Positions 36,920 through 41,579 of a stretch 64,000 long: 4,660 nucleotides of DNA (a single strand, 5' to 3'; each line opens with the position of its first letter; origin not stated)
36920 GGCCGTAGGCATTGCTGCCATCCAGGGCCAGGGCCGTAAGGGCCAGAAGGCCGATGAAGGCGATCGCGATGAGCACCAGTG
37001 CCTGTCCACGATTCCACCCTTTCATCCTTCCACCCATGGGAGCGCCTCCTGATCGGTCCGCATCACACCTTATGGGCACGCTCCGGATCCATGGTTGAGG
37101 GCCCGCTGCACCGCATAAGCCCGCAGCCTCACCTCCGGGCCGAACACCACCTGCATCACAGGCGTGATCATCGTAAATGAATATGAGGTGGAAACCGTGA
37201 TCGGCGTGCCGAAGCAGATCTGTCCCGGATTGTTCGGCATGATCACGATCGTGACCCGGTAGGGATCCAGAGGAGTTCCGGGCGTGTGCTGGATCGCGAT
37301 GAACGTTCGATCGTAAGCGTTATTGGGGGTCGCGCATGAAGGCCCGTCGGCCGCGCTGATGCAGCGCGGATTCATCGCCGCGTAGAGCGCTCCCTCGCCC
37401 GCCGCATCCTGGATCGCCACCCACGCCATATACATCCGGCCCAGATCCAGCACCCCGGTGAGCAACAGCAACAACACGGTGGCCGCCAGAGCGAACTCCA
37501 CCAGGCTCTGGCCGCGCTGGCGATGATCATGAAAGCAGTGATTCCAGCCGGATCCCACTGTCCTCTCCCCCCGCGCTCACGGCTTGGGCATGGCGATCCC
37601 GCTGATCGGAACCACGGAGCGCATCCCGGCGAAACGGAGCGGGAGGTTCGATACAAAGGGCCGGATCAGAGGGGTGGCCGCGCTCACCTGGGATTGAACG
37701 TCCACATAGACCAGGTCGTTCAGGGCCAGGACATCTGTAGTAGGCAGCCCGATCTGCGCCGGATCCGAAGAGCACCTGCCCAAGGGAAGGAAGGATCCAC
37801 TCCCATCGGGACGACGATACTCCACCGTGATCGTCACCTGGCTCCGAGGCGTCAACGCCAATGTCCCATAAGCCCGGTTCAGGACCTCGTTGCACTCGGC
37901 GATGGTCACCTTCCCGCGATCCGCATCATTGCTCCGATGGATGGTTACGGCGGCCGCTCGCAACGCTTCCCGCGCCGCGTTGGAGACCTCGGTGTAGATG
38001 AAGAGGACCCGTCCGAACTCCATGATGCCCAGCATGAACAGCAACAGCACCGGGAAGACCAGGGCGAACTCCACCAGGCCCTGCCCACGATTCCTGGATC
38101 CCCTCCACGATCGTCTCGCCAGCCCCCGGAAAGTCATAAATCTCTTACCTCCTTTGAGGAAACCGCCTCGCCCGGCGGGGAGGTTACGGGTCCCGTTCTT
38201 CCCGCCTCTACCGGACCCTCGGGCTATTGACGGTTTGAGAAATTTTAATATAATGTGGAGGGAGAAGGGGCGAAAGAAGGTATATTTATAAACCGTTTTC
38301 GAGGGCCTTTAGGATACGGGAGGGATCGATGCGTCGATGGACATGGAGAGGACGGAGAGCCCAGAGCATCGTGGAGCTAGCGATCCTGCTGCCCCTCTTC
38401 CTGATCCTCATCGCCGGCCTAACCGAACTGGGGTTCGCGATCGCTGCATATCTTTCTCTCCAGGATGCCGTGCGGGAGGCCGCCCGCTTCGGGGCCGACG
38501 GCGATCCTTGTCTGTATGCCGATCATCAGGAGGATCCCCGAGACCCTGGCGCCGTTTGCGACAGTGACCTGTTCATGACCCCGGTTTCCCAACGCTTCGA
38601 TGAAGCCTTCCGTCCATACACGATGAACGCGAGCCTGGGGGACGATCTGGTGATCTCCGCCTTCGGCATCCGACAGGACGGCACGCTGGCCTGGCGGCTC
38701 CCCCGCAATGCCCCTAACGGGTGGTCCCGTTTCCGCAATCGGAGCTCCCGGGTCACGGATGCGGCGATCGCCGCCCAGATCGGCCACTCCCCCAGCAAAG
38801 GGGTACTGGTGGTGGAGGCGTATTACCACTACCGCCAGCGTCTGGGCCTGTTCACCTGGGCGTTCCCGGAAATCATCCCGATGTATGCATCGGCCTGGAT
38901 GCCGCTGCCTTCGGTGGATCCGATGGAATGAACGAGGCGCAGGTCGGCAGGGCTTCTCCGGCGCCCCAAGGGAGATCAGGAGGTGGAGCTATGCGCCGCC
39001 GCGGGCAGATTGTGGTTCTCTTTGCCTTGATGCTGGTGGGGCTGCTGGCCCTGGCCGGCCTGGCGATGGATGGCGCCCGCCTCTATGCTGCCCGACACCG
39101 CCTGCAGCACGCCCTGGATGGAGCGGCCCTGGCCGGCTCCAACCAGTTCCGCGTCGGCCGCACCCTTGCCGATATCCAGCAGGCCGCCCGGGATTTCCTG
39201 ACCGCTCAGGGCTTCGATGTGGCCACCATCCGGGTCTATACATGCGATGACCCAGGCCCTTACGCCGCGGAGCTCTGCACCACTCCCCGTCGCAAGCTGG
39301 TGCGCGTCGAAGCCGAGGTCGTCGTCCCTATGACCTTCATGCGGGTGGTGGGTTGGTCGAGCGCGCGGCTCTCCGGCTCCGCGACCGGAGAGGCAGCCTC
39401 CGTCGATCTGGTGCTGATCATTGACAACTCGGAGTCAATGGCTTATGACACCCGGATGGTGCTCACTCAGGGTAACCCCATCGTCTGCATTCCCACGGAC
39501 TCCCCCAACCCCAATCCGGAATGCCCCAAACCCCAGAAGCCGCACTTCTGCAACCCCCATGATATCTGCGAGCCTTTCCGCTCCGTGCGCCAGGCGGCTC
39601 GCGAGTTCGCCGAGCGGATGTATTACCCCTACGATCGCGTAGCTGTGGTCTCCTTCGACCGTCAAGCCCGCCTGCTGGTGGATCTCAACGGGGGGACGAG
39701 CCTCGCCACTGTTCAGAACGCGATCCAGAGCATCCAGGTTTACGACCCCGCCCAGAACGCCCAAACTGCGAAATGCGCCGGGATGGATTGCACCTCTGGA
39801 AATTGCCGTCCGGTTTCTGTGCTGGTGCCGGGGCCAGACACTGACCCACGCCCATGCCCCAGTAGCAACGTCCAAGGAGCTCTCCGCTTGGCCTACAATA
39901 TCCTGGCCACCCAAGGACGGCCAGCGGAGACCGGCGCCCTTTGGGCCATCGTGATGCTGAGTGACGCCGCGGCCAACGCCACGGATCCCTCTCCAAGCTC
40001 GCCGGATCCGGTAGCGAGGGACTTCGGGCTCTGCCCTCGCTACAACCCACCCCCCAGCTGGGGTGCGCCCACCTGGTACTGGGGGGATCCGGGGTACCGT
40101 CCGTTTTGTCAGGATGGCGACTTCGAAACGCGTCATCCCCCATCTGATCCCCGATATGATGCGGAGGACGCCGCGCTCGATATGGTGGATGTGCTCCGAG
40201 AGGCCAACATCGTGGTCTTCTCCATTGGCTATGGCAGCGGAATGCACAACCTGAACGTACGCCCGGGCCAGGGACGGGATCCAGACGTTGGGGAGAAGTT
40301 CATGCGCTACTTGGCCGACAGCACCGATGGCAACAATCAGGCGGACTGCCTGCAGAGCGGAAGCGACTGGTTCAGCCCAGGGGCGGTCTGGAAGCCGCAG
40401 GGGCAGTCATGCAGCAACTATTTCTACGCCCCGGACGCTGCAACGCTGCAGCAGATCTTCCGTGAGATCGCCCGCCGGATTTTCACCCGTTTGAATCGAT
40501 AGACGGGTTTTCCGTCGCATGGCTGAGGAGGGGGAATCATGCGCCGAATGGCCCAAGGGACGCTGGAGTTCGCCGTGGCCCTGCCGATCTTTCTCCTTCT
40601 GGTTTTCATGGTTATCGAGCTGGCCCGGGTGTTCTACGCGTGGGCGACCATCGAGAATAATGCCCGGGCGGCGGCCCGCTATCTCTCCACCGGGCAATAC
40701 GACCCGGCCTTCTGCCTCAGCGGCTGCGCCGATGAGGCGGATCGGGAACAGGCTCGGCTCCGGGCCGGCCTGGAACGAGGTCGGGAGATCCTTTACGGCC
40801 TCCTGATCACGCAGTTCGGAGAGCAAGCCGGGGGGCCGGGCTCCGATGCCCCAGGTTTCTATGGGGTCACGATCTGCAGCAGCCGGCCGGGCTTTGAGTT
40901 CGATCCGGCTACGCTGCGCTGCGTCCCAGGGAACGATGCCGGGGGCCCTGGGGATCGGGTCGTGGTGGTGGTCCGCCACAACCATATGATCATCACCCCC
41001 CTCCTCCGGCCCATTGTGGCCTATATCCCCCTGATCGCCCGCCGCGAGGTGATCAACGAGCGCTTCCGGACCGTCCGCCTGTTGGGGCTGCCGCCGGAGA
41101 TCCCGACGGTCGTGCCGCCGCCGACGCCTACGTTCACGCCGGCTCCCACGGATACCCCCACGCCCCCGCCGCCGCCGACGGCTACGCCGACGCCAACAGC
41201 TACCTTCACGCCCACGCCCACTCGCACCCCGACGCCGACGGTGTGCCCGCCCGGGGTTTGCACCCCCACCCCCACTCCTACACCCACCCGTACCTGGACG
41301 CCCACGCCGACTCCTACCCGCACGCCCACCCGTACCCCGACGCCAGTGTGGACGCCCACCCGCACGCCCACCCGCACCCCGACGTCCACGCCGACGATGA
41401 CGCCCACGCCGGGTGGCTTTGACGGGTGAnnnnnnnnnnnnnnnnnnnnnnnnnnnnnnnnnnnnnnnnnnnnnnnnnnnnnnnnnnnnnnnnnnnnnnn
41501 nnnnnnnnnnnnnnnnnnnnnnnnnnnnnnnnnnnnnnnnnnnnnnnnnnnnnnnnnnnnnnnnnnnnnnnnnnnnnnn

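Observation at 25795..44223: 18-kb Tad (type IVc) pilus locus with a non-canonical accessory gene set and no visible Flp pilin, prepilin peptidase or secretin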

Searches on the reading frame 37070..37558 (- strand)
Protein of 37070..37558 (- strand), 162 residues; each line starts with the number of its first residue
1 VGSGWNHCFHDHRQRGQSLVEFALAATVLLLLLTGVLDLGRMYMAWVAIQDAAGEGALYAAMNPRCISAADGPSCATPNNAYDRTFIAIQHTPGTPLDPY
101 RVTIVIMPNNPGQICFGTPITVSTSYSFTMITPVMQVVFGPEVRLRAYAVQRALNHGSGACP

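Call 3: search_protein_families(library=pfam, proteins=[window:37070-37558:-], max_evalue=0.01)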
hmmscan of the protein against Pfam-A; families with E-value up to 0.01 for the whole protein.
window:37070-37558:- (162 aa): 3 families
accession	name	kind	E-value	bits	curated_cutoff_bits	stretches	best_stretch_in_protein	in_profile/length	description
PF07811.17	TadE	-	3.4e-12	46.7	22.9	1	16-57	1-42/43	TadE-like protein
PF13400.11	Tad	-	2.1e-06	28.4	22.3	1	16-62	1-46/47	Putative Flp pilus-assembly TadE/G-like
PF07963.17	N_methyl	-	0.0031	17.4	21.2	1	12-37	2-27/27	Prokaryotic N-terminal methylation motif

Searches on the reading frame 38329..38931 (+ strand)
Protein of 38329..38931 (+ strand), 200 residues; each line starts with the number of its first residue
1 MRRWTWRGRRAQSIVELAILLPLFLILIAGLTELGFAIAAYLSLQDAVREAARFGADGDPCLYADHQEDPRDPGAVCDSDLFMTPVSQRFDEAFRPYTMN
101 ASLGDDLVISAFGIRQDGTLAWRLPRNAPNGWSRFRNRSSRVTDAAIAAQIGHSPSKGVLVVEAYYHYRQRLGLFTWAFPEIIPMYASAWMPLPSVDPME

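Call 4: search_protein_families(library=pfam, proteins=[window:38329-38931:+], max_evalue=0.01)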
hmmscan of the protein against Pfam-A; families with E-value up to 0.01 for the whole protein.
window:38329-38931:+ (200 aa): 1 family
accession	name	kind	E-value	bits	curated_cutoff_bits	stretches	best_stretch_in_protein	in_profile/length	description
PF07811.17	TadE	-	1.8e-12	47.6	22.9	1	12-53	2-43/43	TadE-like protein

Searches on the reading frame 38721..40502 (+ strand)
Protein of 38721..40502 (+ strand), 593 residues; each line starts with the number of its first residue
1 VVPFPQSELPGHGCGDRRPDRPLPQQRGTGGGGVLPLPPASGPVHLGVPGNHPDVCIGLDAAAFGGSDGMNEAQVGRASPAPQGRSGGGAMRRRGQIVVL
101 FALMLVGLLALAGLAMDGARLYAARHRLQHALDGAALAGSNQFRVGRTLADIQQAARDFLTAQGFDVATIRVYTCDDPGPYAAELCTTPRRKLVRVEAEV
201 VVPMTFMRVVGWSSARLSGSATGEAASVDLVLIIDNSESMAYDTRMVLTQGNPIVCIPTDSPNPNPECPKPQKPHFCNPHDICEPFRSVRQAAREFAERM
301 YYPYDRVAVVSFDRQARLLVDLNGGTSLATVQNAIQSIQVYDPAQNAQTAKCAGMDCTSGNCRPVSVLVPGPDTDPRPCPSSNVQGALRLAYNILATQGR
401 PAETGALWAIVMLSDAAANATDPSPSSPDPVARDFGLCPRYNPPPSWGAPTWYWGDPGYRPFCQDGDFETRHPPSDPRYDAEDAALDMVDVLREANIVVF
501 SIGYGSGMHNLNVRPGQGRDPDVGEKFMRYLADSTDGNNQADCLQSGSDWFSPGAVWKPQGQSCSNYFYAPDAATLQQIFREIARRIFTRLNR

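Call 4: search_protein_families(library=pfam, proteins=[window:38721-40502:+], max_evalue=0.01)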
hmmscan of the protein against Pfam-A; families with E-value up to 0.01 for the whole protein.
window:38721-40502:+ (593 aa): 3 families
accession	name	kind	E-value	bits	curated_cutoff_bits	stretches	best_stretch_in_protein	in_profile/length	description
PF13400.11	Tad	-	2.8e-12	47.2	22.3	1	95-139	1-44/47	Putative Flp pilus-assembly TadE/G-like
PF13519.12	VWA_2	-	2.1e-09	38.4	27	1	286-348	21-79/107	von Willebrand factor type A domain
PF00092.34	VWA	-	2.3e-08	34.9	23.8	1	285-349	16-81/174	von Willebrand factor type A domain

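Call 29: search_protein_families(library=ncbifam, proteins=[window:38988-40502:+], max_evalue=0.01)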
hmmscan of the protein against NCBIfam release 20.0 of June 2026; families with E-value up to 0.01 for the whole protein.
window:38988-40502:+ (504 aa): 2 families
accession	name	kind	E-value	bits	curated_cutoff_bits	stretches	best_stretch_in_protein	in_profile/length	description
TIGR03816.1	tadE_like_DECH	hypoth_equivalog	0.00055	20.1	50.95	1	5-75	2-70/109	Rv3654c family TadE-like protein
TIGR03436.1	acidobact_VWFA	subfamily_domain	0.00058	19.4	81.25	0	199-255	85-136/324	VWA domain-containing protein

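Call 56: search_solved_structures(query=window:38988-40502:+, max_evalue=1)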
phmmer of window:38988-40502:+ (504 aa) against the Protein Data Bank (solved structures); distinct sequences matched with E-value up to 1: 1.
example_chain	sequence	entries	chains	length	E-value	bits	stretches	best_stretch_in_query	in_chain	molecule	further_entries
2vcp_D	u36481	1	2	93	0.81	11.6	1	235-300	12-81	NEURAL WISKOTT-ALDRICH SYNDROME PROTEIN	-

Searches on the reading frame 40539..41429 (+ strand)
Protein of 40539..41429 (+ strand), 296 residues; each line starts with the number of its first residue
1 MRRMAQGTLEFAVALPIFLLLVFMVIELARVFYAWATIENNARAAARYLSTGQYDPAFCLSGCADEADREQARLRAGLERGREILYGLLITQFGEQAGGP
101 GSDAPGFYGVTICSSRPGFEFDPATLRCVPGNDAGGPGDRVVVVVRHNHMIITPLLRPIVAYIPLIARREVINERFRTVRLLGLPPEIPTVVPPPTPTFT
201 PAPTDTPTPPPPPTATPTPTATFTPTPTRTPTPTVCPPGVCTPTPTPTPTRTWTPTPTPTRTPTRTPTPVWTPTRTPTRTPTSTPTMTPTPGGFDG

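Call 4: search_protein_families(library=pfam, proteins=[window:40539-41429:+], max_evalue=0.01)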
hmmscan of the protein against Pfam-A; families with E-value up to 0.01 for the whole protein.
window:40539-41429:+ (296 aa): 1 family
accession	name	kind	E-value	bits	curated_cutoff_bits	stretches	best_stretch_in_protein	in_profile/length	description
PF07811.17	TadE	-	5.1e-12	46.2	22.9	1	6-47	2-43/43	TadE-like protein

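Call 29: search_protein_families(library=ncbifam, proteins=[window:40539-41429:+], max_evalue=0.01)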
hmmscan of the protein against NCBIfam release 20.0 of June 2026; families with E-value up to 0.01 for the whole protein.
window:40539-41429:+ (296 aa): 0 families
